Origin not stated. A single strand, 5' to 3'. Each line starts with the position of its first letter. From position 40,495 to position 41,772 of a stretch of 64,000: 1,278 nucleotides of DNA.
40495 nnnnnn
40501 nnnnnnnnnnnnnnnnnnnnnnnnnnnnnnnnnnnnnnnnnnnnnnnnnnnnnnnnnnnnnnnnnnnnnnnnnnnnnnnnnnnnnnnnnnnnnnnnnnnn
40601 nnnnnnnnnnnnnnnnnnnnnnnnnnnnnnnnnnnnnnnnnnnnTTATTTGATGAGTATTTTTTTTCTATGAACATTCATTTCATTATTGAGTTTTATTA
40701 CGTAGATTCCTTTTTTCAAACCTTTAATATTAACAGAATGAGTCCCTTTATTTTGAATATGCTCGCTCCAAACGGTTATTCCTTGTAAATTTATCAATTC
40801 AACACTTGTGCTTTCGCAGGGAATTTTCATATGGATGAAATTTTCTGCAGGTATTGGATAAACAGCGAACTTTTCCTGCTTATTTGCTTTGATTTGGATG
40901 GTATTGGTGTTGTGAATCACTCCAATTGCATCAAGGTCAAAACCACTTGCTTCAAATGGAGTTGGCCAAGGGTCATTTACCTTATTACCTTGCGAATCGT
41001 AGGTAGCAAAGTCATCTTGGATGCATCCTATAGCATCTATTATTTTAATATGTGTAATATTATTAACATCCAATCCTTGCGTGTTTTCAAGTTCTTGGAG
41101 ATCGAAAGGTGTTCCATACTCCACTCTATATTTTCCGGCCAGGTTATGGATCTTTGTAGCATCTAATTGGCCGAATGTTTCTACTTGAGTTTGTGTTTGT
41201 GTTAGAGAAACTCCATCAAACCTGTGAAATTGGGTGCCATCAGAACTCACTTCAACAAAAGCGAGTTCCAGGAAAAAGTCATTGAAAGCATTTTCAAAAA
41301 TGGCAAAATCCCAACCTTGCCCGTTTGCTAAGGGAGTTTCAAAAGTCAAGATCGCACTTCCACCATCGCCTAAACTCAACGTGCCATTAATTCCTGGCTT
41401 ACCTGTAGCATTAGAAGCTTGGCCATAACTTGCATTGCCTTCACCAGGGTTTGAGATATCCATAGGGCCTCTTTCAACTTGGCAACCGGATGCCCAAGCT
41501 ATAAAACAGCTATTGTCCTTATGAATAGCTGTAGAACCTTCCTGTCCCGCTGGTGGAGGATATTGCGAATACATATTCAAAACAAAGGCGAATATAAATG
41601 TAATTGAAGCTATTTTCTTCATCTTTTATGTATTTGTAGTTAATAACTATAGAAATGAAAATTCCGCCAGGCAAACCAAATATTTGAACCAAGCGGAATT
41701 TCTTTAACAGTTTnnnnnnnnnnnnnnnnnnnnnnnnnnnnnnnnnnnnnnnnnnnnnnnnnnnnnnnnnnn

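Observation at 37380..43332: Cobalamin-riboswitch operon whose accessory proteins are T9SS cargo rather than lipoproteins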

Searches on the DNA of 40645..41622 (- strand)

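Call 36: search_rna_families(sources=[L002, L003, L004, L005, L006, L007, L008, L009, L010, L011, L012, L013, L014, L019, L023, L017], threshold=gathering)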
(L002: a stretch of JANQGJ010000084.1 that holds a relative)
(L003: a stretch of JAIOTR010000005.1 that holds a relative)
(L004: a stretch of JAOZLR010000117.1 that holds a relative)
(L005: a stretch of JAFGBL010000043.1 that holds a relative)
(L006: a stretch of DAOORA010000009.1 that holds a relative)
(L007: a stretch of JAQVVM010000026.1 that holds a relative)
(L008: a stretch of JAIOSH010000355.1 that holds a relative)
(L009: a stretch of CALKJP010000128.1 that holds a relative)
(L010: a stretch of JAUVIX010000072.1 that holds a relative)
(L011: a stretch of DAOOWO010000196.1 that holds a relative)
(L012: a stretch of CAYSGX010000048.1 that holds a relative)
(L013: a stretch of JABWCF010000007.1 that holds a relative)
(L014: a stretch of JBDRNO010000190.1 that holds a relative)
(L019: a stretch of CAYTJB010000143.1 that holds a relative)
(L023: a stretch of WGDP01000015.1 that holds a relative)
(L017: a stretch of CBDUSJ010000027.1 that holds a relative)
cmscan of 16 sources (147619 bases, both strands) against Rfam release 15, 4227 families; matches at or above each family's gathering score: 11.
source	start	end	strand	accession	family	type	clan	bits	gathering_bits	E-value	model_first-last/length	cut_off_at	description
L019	841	1028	+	RF00174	Cobalamin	Cis-reg; riboswitch;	CL00101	110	31.5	2.5e-26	1-189/189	no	Cobalamin riboswitch aptamer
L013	2793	2992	+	RF00174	Cobalamin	Cis-reg; riboswitch;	CL00101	106.4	31.5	2.8e-25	1-189/189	no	Cobalamin riboswitch aptamer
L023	2302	2486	+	RF00174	Cobalamin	Cis-reg; riboswitch;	CL00101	105.2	31.5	6.3e-25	1-189/189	no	Cobalamin riboswitch aptamer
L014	1478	1714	+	RF00174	Cobalamin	Cis-reg; riboswitch;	CL00101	104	31.5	1.4e-24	1-189/189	no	Cobalamin riboswitch aptamer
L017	3595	3799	+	RF00174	Cobalamin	Cis-reg; riboswitch;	CL00101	103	31.5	2.6e-24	1-189/189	no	Cobalamin riboswitch aptamer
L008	137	356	+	RF00174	Cobalamin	Cis-reg; riboswitch;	CL00101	98.9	31.5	3.9e-23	1-189/189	no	Cobalamin riboswitch aptamer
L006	3058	3254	+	RF00174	Cobalamin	Cis-reg; riboswitch;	CL00101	94.4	31.5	7.8e-22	1-189/189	no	Cobalamin riboswitch aptamer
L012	1403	1624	+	RF00174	Cobalamin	Cis-reg; riboswitch;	CL00101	92.9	31.5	2.1e-21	1-189/189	no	Cobalamin riboswitch aptamer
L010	4644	4885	+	RF00174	Cobalamin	Cis-reg; riboswitch;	CL00101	85.1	31.5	3.5e-19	1-189/189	no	Cobalamin riboswitch aptamer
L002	4334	4532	+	RF00174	Cobalamin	Cis-reg; riboswitch;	CL00101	84.3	31.5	6.1e-19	1-189/189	no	Cobalamin riboswitch aptamer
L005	4904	5124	+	RF00174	Cobalamin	Cis-reg; riboswitch;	CL00101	83.6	31.5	9.4e-19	1-189/189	no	Cobalamin riboswitch aptamer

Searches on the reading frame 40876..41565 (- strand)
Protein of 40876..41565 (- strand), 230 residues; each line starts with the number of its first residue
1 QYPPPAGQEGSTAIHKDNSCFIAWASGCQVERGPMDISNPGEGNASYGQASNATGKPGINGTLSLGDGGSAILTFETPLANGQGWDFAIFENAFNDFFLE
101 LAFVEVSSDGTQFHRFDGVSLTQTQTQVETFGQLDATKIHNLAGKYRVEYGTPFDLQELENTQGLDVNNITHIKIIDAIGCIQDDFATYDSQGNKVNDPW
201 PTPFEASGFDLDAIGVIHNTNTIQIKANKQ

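Call 12: find_homologous_proteins(query=window:40876-41565:-)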
Query seq(230 aa) (230 aa): 8000 proteins with E <= 0.001 among 8000 candidates; the best 120 are listed.
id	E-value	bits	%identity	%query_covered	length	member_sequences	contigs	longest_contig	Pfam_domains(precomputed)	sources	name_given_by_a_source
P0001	2.7e-153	526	100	100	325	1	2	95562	PF18962.8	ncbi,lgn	-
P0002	7.8e-140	482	91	99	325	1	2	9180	PF18962.8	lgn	-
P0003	6.8e-135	466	87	100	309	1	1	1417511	PF18962.8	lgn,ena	-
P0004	1.4e-100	354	66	99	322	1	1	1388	PF18962.8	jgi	-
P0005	1.0e-97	344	70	98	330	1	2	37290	PF18962.8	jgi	jgi:hypothetical protein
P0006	1.4e-97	344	69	98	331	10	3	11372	PF18962.8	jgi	-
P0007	5.4e-97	342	67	100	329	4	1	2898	PF18962.8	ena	-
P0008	6.8e-97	342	68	95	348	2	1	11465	PF18962.8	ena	-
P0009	8.7e-97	341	71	96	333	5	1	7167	PF18962.8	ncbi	-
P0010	2.7e-96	340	69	100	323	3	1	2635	PF18962.8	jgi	-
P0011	5.9e-96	339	67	99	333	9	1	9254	PF18962.8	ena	-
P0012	8.3e-96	338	70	95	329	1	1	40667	PF18962.8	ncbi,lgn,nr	ncbi:MAG: T9SS type A sorting domain-containing protein [Bacteroidales bacterium]|nr:T9SS type A sor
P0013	8.4e-96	338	68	96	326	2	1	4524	PF18962.8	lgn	-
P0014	8.8e-96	338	68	97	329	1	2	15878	PF18962.8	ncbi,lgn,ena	-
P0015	1.5e-95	337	66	100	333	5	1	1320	PF18962.8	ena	-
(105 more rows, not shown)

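Call 15: find_encoding_contigs(protein=P0001, flank=10000, max_places=3)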
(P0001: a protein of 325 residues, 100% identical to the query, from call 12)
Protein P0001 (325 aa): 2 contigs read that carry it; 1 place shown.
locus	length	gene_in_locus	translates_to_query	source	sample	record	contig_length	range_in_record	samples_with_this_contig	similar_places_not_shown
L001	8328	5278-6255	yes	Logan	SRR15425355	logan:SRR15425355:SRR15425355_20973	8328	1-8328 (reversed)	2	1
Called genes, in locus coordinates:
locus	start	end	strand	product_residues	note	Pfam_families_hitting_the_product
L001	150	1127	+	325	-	PF00348:polyprenyl_synt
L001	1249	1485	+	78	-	PF00550:PP-binding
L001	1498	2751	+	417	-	PF00109:ketoacyl-synt, PF02801:Ketoacyl-synt_C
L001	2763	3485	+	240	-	PF14622:Ribonucleas_3_3, PF22935:RM44_endonuclase (weak), PF00636:Ribonuclease_3, PF00035:dsrm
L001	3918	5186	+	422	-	PF18962:Por_Secre_tail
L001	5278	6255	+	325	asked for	PF18962:Por_Secre_tail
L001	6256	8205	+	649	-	PF07715:Plug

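Call 38: search_protein_representatives(alignment_id=A2)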
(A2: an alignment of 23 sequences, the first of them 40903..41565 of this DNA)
Query: 23 sequences, 221 profile positions. Proteins with E-value up to 0.001 (for the whole library): 2765; up to 1e-10: 1724; up to 1e-30: 1058. The best 150 are listed.
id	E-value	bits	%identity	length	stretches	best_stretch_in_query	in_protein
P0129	2.1e-152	520.9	-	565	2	1-218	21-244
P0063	3.9e-111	385.9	-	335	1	1-220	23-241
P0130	3.2e-106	369.9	-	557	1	2-219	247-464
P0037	6.4e-106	368.9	-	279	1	1-214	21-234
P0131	6.6e-105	365.6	-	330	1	2-219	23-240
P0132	8.6e-105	365.2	-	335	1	1-220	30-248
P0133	1.6e-104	364.3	-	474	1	2-220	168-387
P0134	5.3e-104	362.6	-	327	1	1-220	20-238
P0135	2.2e-103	360.6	-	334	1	1-220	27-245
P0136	2.7e-103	360.3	-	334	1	2-220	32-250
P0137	2.4e-101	353.9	-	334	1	1-219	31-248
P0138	2.7e-101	353.8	-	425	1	2-218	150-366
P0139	8.2e-99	345.6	-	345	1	1-219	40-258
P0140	1.6e-98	344.7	-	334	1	1-220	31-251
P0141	2.0e-98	344.4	-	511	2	16-217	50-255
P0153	1.5e-95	335.0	-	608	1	2-220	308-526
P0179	6.2e-92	323.1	-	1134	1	2-217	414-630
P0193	3.0e-90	317.6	-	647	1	2-219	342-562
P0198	6.9e-90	316.5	-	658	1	2-219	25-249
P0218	2.2e-87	308.3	-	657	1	2-220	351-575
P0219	2.3e-87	308.2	-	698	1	2-219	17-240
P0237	3.1e-86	304.5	-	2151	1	2-220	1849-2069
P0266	1.3e-84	299.2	-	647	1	4-219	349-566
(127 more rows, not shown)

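Call 39: search_protein_families(library=pfam, proteins=[P0193, P0266, P0218, P0153, P0130, P0129, P0179, P0237, P0198, P0219], max_evalue=0.001)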
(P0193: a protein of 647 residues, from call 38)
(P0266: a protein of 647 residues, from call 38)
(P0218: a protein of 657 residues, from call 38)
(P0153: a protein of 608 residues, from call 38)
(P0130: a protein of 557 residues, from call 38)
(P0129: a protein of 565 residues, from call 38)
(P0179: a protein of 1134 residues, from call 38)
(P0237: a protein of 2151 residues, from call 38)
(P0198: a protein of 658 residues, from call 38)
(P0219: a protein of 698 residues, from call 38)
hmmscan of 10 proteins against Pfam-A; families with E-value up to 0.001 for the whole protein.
P0193 (647 aa): 1 family
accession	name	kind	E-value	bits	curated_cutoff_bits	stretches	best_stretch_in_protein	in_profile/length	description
PF18962.6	Por_Secre_tail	-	8.6e-10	39.2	27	1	582-647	1-72/75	Secretion system C-terminal sorting domain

P0266 (647 aa): 1 family
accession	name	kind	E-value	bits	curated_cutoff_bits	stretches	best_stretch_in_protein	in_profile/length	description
PF18962.6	Por_Secre_tail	-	2.8e-14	53.6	27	1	581-643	1-69/75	Secretion system C-terminal sorting domain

P0218 (657 aa): 2 families
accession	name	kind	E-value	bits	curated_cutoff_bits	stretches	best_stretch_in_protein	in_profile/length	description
PF16819.11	DUF5074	-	1.8e-15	57.3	27.2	1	28-249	1-224/353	Domain of unknown function (DUF5074)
PF18962.6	Por_Secre_tail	-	2.3e-12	47.5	27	1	590-655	1-74/75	Secretion system C-terminal sorting domain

P0153 (608 aa): 1 family
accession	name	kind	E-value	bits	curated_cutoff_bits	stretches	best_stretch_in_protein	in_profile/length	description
PF18962.6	Por_Secre_tail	-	8.3e-12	45.7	27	1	540-606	2-75/75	Secretion system C-terminal sorting domain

P0130 (557 aa): 2 families
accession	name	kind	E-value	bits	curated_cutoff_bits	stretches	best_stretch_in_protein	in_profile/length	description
PF14717.12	DUF4465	-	4.3e-50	170.9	25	1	67-239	3-176/176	Domain of unknown function (DUF4465)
PF18962.6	Por_Secre_tail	-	4.6e-10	40.1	27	1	481-555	2-75/75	Secretion system C-terminal sorting domain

P0129 (565 aa): 3 families
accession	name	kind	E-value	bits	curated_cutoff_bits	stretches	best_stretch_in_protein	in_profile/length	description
PF18962.6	Por_Secre_tail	-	1.2e-13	51.6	27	1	496-560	1-71/75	Secretion system C-terminal sorting domain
PF15863.10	EELM2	-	0.00046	20.7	27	0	425-469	122-167/170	Extended EGL-27 and MTA1 homology domain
PF22411.1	Mre11_2nd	-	0.00087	19.6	27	0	173-199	34-55/59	Mre11 nuclease, second domain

P0179 (1134 aa): 3 families
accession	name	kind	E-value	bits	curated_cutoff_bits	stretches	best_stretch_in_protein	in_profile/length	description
PF00801.26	PKD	-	4.3e-14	52.7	23.5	2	643-712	8-75/80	PKD domain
PF18911.6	PKD_4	-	1e-13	51.6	27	2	333-409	11-85/85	PKD domain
PF18962.6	Por_Secre_tail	-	9.4e-11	42.3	27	1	1056-1130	2-73/75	Secretion system C-terminal sorting domain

P0237 (2151 aa): 1 family
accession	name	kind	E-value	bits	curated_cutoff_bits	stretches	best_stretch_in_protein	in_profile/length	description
PF18962.6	Por_Secre_tail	-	1.2e-06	29.2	27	1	2086-2149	1-70/75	Secretion system C-terminal sorting domain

P0198 (658 aa): 2 families
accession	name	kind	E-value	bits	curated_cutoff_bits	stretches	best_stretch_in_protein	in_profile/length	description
PF14717.12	DUF4465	-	7.8e-52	176.6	25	1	292-476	2-176/176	Domain of unknown function (DUF4465)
PF18962.6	Por_Secre_tail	-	1.3e-11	45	27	1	589-656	1-74/75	Secretion system C-terminal sorting domain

P0219 (698 aa): 1 family
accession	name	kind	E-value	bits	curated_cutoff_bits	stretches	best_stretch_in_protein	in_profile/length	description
PF07494.17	Reg_prop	-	0.00045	20.5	20.4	0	458-473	8-23/24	Two component regulator propeller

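Call 40: search_solved_structures(query=P0193, max_evalue=1, show_alignments=0)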
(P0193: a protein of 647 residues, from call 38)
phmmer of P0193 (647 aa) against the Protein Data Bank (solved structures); distinct sequences matched with E-value up to 1: 2.
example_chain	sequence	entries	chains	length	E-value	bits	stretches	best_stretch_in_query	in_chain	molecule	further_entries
7pzj_A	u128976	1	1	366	1.3e-06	30.4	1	578-647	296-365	Lipase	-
6k7q_A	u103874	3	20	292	0.7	11.5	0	27-75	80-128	Thymidylate synthase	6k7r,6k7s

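Call 53: predict_structure(alignment_id=A2)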
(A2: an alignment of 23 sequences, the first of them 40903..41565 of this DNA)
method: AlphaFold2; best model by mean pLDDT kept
length: 221 residues; sequences in the alignment: 23
mean_pLDDT: 73.9   pTM: 0.78
mean pLDDT of the five models: 73.9, 73.2, 68.2, 63.7, 55.5
residues with pLDDT >= 90: 74; 70-90: 65; 50-70: 25; < 50: 57
segments of 3 or more residues with pLDDT < 50: 1-11, 119-134, 180-188, 190-206
pLDDT, mean of each block of 10 residues (from residue 1): 36 78 97 80 89 91 87 98 90 58 91 77 37 47 65 86 96 82 46 45 53 94 89
secondary structure, 60 per line:
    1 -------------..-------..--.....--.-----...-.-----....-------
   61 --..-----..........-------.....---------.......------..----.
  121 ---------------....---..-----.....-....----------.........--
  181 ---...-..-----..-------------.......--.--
elements in order: E27-31 H50-53 E70-79 E87-91 E101-107 E150-154 H156-159 E170-178 E210-216

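Call 59: search_solved_structures(query=P0218, max_evalue=10, show_alignments=0)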
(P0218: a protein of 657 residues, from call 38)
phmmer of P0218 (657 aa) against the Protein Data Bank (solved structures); distinct sequences matched with E-value up to 10: 16.
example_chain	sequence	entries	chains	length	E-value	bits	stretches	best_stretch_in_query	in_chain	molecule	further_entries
8bmy_A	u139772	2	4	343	9.9e-29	103.6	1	27-347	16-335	Putative surface layer protein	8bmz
8bn0_A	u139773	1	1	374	1.3e-28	103.2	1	27-347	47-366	Putative surface layer protein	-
3dsm_A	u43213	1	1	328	1.6e-28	103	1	28-347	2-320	uncharacterized protein BACUNI_02894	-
8baz_A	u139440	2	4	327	1.9e-28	102.7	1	28-347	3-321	Surface layer protein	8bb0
8bmx_D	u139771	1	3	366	3.1e-28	102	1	27-345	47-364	YncE family protein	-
8bai_A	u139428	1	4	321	3.4e-28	101.9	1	28-345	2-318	Surface layer protein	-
8okv_B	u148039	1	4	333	4.9e-28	101.3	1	28-345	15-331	Putative surface layer protein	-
8p97_B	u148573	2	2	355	5.5e-28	101.2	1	27-345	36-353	Putative surface layer protein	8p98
8puj_A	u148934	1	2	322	6.9e-28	100.8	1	28-345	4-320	YncE family protein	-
8ptd_A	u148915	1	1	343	2.2e-14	56.2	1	29-349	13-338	YncE family protein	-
8blw_B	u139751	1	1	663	2.3e-14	56.2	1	28-447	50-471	YncE family protein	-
8ptf_A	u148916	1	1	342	2.3e-14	56.2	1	29-349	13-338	YncE family protein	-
1l0q_A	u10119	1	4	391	5.2e-09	38.5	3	133-206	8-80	Surface layer protein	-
8glk_D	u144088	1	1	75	0.00019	23.4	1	589-655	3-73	Endonuclease I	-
8glj_D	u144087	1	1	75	0.011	17.6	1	587-656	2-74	Por secretion system C-terminal sorting domain-containing protein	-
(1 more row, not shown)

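Call 65: find_encoding_contigs(protein=P0003, flank=8000, max_places=2)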
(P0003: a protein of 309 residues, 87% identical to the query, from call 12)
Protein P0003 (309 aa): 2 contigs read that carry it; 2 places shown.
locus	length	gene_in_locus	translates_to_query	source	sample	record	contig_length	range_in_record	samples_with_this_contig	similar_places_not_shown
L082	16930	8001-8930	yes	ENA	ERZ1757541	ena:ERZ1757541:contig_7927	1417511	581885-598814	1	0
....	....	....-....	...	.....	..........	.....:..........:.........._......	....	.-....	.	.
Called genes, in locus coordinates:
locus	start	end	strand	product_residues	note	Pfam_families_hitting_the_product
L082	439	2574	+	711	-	PF13623:SurA_N_2, PF13624:SurA_N_3, PF13145:Rotamase_2, PF13616:Rotamase_3, PF00639:Rotamase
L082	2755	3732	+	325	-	PF00348:polyprenyl_synt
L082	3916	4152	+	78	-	PF00550:PP-binding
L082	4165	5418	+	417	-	PF00109:ketoacyl-synt, PF02801:Ketoacyl-synt_C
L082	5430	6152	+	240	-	PF14622:Ribonucleas_3_3, PF22935:RM44_endonuclase, PF00636:Ribonuclease_3, PF00035:dsrm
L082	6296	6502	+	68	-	-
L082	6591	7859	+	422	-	PF18962:Por_Secre_tail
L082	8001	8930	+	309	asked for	PF18962:Por_Secre_tail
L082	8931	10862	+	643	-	PF07715:Plug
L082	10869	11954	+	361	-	PF16819:DUF5074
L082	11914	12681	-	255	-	-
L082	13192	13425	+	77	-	-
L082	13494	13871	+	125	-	PF03167:UDG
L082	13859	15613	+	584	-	PF07244:POTRA (faint), PF01103:Omp85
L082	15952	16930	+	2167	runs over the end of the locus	PF00932:LTD, PF16409:DUF5017, PF04231:Endonuclease_1, PF00932:LTD, PF16409:DUF5017 (weak), PF18962:Por_Secre_tail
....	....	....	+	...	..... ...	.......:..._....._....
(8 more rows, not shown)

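Call 66: find_encoding_contigs(protein=P0002, flank=8000, max_places=2)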
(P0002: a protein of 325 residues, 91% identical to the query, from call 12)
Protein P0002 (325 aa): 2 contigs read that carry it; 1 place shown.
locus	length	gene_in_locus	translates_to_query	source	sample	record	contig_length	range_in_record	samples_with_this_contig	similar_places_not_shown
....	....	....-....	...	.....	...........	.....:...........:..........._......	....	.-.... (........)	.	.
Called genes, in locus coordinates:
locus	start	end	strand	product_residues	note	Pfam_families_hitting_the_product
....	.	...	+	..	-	?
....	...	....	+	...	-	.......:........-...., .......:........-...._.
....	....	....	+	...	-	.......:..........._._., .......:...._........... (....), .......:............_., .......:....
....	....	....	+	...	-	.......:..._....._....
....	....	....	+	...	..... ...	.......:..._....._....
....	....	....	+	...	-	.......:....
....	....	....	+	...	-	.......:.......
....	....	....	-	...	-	-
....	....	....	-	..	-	-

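Call 72: search_protein_families(library=ncbifam, alignment_id=A2, max_evalue=1)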
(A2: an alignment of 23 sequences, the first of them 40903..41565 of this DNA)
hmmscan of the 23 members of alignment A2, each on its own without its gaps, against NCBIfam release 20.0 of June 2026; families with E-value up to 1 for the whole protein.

A. member 1, window:40903-41565:- (221 aa): 1 family
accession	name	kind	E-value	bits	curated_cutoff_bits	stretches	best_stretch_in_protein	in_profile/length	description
NF033170.0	lipo_LIC13355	subfamily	0.001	18.3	120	1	78-129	110-166/273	LIC_13355 family lipoprotein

B. families by the number of members that match (of 23 scanned): 6 families
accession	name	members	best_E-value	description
NF033170.0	lipo_LIC13355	22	1e-06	LIC_13355 family lipoprotein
NF004852.0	PRK06203.1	2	0.12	3-dehydroquinate synthase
NF052550.1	BManbPhaseBMBP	1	0.00065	beta-1,2-mannobiose phosphorylase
NF045517.1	halo_surf_dom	1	0.014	BGTF surface domain-containing protein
TIGR02334.1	prpF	1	0.02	2-methylaconitate cis-trans isomerase PrpF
NF006131.0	PRK08275.1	1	0.13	fumarate reductase/succinate dehydrogenase flavoprotein subunit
